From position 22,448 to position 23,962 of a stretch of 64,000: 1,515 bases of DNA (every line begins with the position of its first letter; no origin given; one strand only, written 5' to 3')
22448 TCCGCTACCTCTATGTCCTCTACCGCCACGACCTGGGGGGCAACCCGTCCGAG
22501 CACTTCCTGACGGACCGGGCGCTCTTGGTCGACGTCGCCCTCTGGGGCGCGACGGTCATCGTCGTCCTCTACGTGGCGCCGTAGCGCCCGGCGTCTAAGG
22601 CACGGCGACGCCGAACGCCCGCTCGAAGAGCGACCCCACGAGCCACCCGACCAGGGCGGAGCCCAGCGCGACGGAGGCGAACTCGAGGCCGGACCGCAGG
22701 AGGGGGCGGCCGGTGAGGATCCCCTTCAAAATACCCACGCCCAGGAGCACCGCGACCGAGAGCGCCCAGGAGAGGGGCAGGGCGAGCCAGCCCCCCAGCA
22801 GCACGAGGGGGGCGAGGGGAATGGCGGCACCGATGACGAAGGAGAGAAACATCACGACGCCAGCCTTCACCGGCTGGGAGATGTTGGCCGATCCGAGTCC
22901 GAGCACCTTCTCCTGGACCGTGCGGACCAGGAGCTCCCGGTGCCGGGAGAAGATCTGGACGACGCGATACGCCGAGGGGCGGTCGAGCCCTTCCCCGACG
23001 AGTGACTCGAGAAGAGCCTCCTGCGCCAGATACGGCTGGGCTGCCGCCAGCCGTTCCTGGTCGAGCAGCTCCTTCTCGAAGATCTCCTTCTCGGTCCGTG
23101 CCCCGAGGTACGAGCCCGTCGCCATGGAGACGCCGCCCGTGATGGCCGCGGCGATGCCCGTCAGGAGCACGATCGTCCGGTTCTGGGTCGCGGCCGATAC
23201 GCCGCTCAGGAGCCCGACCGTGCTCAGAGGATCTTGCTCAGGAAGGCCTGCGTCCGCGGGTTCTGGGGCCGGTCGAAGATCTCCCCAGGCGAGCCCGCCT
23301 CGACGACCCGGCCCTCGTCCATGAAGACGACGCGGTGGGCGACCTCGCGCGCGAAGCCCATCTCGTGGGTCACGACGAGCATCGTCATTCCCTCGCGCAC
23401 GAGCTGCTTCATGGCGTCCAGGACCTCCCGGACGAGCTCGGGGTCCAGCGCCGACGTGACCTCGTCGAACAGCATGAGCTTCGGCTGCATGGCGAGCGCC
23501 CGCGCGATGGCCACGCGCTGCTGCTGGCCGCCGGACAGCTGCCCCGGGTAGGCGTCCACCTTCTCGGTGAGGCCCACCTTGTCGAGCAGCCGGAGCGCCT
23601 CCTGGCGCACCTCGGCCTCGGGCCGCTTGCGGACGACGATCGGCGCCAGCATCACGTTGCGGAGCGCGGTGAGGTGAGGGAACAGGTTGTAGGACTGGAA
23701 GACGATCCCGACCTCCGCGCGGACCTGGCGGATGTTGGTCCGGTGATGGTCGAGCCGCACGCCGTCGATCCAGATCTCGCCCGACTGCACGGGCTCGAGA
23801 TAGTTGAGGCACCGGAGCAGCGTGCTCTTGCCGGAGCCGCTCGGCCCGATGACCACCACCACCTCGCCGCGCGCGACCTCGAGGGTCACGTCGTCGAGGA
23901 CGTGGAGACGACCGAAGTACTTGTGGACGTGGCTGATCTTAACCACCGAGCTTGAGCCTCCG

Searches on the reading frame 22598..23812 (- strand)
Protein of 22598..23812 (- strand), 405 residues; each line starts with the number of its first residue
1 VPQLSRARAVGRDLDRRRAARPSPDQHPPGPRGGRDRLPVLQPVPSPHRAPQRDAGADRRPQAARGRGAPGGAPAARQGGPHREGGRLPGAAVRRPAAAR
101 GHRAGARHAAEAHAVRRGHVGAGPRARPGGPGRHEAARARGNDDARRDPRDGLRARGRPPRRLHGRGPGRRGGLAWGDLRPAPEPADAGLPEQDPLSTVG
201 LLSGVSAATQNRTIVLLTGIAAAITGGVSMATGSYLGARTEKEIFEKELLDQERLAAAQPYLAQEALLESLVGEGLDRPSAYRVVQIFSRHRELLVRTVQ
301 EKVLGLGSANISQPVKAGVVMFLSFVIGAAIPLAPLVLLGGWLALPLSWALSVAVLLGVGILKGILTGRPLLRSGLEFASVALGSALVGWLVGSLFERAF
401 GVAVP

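Call 74: search_protein_families(library=pfam, proteins=[window:22598-23812:-], max_evalue=0.001)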
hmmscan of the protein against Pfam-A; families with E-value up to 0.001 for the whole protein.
window:22598-23812:- (405 aa): 1 family
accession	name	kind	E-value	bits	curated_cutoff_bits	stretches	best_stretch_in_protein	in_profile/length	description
PF01988.24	VIT1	-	1.9e-39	136.2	28.1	1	197-394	14-214/214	VIT family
